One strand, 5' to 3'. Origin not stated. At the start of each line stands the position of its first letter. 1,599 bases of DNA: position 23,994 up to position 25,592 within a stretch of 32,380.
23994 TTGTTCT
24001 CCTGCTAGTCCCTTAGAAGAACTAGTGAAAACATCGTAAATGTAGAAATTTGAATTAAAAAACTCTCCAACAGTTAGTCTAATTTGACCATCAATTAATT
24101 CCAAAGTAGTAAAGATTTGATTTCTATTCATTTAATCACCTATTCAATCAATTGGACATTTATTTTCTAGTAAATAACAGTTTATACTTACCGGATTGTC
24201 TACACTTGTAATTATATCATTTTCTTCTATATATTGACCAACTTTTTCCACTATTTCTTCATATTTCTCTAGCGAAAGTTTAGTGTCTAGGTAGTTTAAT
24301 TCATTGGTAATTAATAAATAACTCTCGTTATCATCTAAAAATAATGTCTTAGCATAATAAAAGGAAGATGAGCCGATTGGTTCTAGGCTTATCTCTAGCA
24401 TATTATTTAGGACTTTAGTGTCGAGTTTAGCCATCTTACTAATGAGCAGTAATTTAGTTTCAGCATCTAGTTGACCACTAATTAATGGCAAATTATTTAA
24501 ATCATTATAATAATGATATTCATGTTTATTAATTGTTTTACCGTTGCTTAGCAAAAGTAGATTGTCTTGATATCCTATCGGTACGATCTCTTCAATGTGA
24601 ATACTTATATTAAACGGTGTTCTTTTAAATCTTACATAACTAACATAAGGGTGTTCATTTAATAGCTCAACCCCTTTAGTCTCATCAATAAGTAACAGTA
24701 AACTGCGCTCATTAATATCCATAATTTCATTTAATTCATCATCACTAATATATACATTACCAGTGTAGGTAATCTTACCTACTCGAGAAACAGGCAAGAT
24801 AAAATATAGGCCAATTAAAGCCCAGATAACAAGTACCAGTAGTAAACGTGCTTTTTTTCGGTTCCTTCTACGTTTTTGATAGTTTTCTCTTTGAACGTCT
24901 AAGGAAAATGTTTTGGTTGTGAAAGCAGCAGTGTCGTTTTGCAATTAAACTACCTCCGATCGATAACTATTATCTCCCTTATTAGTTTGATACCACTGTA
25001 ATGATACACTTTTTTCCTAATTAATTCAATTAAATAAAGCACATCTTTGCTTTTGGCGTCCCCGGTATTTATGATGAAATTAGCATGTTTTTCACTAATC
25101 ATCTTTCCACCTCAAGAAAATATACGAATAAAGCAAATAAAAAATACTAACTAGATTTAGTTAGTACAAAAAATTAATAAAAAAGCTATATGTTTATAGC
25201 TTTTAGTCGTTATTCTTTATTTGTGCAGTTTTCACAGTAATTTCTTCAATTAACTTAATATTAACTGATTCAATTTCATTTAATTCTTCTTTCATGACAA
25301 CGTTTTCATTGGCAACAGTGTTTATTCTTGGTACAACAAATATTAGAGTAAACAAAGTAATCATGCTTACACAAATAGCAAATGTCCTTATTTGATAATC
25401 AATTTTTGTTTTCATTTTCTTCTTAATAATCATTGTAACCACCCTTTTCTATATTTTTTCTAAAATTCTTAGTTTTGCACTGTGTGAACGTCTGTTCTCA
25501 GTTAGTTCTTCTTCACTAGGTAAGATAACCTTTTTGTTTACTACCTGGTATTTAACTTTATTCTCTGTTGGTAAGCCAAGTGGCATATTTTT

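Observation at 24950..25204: murB C-terminal relic marks an excision of the whole peptidoglycan-synthesis core from the dcw cluster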

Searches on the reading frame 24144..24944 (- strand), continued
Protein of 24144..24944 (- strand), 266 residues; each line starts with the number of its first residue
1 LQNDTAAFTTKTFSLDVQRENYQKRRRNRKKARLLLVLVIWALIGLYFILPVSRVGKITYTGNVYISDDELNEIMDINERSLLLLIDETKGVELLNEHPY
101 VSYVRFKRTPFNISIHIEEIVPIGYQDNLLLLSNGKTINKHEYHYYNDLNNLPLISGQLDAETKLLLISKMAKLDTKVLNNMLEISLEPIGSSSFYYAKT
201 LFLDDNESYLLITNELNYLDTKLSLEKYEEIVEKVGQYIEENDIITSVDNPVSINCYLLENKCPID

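Call 52: search_protein_families(library=ncbifam, proteins=[L001:12276-13127:-, L087:2439-3173:+], max_evalue=0.00001)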
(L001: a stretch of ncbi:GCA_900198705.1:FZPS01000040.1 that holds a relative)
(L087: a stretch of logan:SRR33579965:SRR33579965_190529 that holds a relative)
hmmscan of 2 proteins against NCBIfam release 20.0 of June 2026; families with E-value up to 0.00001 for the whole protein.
L001:12276-13127:- (283 aa): 4 families
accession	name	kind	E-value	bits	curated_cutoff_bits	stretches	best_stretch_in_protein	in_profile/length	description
NF006897.1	PRK09379.1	equivalog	8.4e-33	113.9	441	1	31-280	55-291/298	polyisoprenyl-teichoic acid--peptidoglycan teichoic acid transferase TagU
NF051849.1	LCP_trans_Cps2A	equivalog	1.7e-30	106.7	650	1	30-273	216-452/477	LCP family glycopolymer transferase CpsA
NF047591.1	ligase_LytR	equivalog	3.1e-23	82.6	450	1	32-261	54-289/336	glycopolymer--peptidoglycan transferase LytR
TIGR00350.1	lytR_cpsA_psr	domain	4.6e-23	82.2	62.3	1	53-211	2-151/152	LCP family glycopolymer transferase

L087:2439-3173:+ (245 aa): 14 families
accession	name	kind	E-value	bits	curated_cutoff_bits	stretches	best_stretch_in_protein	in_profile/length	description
TIGR02214.1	spoVD_pbp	equivalog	1.1e-40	139.6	688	1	12-176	4-173/636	stage V sporulation protein D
TIGR03423.1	pbp2_mrdA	equivalog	1e-25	90.3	455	1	10-173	3-171/593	penicillin-binding protein 2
NF010480.0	PRK13905.1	equivalog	5.7e-24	84.5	259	1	177-244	233-300/303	UDP-N-acetylmuramate dehydrogenase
NF011685.0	PRK15105.1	subfamily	5.6e-19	68.1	737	1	19-177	33-195/588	peptidoglycan glycosyltransferase FtsI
NF053573.1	PBP2_PenA_Neis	exception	8.6e-19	67.5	1105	1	13-177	31-195/572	peptidoglycan D,D-transpeptidase PBP2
NF008061.0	PRK10795.1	equivalog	5.1e-18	65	962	1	5-166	17-182/634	peptidoglycan DD-transpeptidase MrdA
TIGR00179.1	murB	equivalog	2.2e-17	63.2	144.5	1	177-242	224-289/290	UDP-N-acetylmuramate dehydrogenase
NF010479.0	PRK13904.1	equivalog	1.8e-16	60.4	273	1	178-242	194-258/258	UDP-N-acetylmuramate dehydrogenase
NF011245.0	PRK14651.1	equivalog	7e-11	41.8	224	1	178-227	207-256/273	UDP-N-acetylmuramate dehydrogenase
NF011242.0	PRK14648.1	equivalog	5.4e-10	38.9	426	1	176-241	275-340/354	UDP-N-acetylmuramate dehydrogenase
NF000755.0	PRK00046.1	equivalog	6.6e-09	34.9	277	1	178-243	272-336/343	UDP-N-acetylmuramate dehydrogenase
NF051842.1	PBP4_5_Efaec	equivalog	5.8e-07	28.3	700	1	55-165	163-271/668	penicillin-binding protein PBP4(5)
NF000237.1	MECA_PBP2A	equivalog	1.2e-06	27.1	750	1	53-196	147-289/668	PBP2a family beta-lactam-resistant peptidoglycan transpeptidase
NF010478.0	PRK13903.1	equivalog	1.8e-06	27.1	231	1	187-242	302-358/362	UDP-N-acetylmuramate dehydrogenase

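Call 54: search_protein_families(library=pfam, proteins=[L093:7433-8623:+, L093:8629-9957:+], max_evalue=0.001)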
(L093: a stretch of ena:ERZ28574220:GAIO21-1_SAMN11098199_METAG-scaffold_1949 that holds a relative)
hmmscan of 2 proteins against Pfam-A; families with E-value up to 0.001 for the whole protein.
L093:7433-8623:+ (396 aa): 0 families

L093:8629-9957:+ (442 aa): 0 families

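Call 60: search_protein_representatives(protein=window:24144-24944:-)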
Query: 266 residues. Proteins with E-value up to 0.001 (for the whole library): 190; up to 1e-10: 18; up to 1e-30: 2. The best 150 are listed.
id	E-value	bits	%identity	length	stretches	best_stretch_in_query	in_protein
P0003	5.1e-161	550.5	95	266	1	1-266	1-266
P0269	7.5e-42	160.1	37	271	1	1-255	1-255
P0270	1.9e-28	116.2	34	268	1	5-237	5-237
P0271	6.1e-28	114.6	33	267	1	8-258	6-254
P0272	5.4e-21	91.8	29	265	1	6-245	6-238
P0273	2.7e-15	73.2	27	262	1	5-237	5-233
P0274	9.7e-15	71.3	38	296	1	30-151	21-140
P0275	1.6e-14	70.7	37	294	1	9-152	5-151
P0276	2.7e-14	69.9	32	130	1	4-130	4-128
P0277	4.6e-14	69.1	29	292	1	15-246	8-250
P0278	8.0e-14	68.3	33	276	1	16-144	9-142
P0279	4.7e-13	65.8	28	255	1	10-255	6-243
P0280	6.5e-13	65.3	29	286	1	18-252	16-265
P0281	8.5e-12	61.7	30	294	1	27-141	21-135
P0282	1.0e-11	61.4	44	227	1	4-93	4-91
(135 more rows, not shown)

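Call 61: find_encoding_contigs(protein=P0269, flank=10000, max_places=4)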
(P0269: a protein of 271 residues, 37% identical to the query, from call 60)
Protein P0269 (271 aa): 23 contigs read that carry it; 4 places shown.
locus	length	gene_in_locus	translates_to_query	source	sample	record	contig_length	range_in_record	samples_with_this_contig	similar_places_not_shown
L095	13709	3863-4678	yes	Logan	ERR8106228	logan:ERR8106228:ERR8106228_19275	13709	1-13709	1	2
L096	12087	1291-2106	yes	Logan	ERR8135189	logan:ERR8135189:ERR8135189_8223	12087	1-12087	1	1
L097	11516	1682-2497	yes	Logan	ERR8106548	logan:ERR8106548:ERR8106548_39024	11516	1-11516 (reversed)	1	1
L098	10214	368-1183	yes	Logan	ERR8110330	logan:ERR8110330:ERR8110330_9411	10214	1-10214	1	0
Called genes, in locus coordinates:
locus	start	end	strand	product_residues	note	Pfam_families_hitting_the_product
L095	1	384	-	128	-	?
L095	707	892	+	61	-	-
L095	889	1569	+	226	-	PF20582:UPF0758_N, PF04002:RadC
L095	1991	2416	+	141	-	PF02381:MraZ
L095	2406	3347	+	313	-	PF01795:Methyltransf_5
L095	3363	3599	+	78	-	-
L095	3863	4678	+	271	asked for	PF08478:POTRA_1 (weak)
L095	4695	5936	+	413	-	PF02491:SHS2_FTSA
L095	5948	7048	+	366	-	PF00091:Tubulin, PF12327:FtsZ_C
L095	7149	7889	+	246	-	PF20260:PUA_4, PF04452:Methyltrans_RNA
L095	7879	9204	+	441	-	PF00919:UPF0004, PF04055:Radical_SAM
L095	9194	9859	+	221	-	PF01791:DeoC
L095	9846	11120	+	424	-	-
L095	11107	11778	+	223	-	PF19845:DUF6320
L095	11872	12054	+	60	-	PF01165:Ribosomal_S21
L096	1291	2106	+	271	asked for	PF08478:POTRA_1 (weak)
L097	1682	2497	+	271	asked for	PF08478:POTRA_1 (weak)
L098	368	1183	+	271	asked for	PF08478:POTRA_1 (weak)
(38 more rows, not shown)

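Call 66: find_encoding_contigs(protein=P0270, flank=10000, max_places=2)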
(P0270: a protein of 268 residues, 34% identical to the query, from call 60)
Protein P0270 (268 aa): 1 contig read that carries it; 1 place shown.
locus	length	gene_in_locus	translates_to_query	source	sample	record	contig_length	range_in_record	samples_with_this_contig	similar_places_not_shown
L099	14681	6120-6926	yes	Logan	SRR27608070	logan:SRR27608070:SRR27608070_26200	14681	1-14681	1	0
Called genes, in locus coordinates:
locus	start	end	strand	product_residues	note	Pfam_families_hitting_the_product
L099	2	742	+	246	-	?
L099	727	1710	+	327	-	PF00953:Glycos_transf_4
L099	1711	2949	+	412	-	PF08245:Mur_ligase_M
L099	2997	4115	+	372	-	PF01098:FTSW_RODA_SPOVE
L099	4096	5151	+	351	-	PF03033:Glyco_transf_28, PF04101:Glyco_tran_28_C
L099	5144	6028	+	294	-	PF01565:FAD_binding_4 (weak), PF02873:MurB_C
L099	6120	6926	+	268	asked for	PF08478:POTRA_1 (faint)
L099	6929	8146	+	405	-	PF02491:SHS2_FTSA (faint)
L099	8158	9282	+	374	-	PF00091:Tubulin, PF12327:FtsZ_C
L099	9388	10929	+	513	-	-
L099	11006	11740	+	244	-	-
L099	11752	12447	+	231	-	PF04542:Sigma70_r2, PF08281:Sigma70_r4_2 (faint), PF04545:Sigma70_r4, PF01381:HTH_3 (weak)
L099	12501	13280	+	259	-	PF04542:Sigma70_r2, PF04539:Sigma70_r3 (weak), PF04545:Sigma70_r4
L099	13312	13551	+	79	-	PF05239:PRC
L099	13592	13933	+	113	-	PF04472:SepF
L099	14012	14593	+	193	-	-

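Call 67: find_encoding_contigs(protein=P0271, flank=10000, max_places=2)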
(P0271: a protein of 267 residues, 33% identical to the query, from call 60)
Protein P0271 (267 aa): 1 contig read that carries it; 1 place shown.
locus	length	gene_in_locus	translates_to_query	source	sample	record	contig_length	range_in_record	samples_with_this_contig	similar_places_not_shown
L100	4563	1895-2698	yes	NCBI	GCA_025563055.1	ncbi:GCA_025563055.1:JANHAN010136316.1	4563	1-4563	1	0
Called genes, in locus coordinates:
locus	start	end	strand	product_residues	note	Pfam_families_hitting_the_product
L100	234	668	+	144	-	PF02381:MraZ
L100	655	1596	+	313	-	PF01795:Methyltransf_5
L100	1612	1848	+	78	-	-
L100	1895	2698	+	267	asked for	PF08478:POTRA_1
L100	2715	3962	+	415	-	PF02491:SHS2_FTSA (weak)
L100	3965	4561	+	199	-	?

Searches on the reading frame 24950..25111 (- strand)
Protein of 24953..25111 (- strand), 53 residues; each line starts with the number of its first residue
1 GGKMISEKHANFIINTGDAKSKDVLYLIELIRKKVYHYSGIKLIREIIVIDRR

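Call 6: search_protein_families(library=pfam, proteins=[window:24953-25111:-], max_evalue=0.1)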
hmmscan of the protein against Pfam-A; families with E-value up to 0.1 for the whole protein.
seq(53 aa): 1 family
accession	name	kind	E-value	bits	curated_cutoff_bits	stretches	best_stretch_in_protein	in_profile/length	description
PF02873.21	MurB_C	-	1.1e-13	51.7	27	1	1-50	50-99/99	UDP-N-acetylenolpyruvoylglucosamine reductase, C-terminal domain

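Call 7: search_protein_families(library=ncbifam, proteins=[window:24953-25111:-], max_evalue=1)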
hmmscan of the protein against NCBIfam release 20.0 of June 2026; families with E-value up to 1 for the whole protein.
seq(53 aa): 7 families
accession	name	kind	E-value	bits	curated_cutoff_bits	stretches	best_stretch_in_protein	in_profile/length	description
NF010480.0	PRK13905.1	equivalog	3.6e-17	62.2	259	1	1-52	249-300/303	UDP-N-acetylmuramate dehydrogenase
TIGR00179.1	murB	equivalog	4.5e-12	45.8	144.5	1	1-50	240-289/290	UDP-N-acetylmuramate dehydrogenase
NF010479.0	PRK13904.1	equivalog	4.9e-12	45.9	273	1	3-50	211-258/258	UDP-N-acetylmuramate dehydrogenase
NF011245.0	PRK14651.1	equivalog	1.7e-07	30.7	224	1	1-35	222-256/273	UDP-N-acetylmuramate dehydrogenase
NF011242.0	PRK14648.1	equivalog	7.6e-07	28.6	426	1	4-49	295-340/354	UDP-N-acetylmuramate dehydrogenase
NF010478.0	PRK13903.1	equivalog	4.7e-06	25.7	231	1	4-50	312-358/362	UDP-N-acetylmuramate dehydrogenase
NF000755.0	PRK00046.1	equivalog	0.00013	20.7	277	1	4-51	289-336/343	UDP-N-acetylmuramate dehydrogenase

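Call 12: find_encoding_contigs(protein=window:24950-25102:-, flank=10000, max_places=10)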
Protein window:24950-25102:- (50 aa): no gene with exactly this product is on record in the collection.

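Call 14: find_homologous_proteins(query=window:24953-25111:-, max_evalue=0.001)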
Query seq(53 aa) (53 aa): 1 proteins with E <= 0.001 among 1 candidates.
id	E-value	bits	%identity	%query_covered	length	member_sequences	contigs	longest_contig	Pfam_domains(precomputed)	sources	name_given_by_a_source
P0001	1.7e-23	98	100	94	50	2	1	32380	PF02873.22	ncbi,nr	ncbi:TPA: hypothetical protein GXZ34_05245 [bacterium]|nr:hypothetical protein [bacterium]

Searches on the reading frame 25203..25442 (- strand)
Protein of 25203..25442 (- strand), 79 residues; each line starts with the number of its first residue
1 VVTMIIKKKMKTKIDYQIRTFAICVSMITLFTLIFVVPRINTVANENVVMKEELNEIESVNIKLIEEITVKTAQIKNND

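Call 6: search_protein_families(library=pfam, proteins=[window:25203-25442:-], max_evalue=0.1)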
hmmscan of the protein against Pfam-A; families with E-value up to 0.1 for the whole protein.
window:25203-25442:- (79 aa): 0 families

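Call 7: search_protein_families(library=ncbifam, proteins=[window:25203-25442:-], max_evalue=1)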
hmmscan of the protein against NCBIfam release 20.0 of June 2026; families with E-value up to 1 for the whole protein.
window:25203-25442:- (79 aa): 0 families
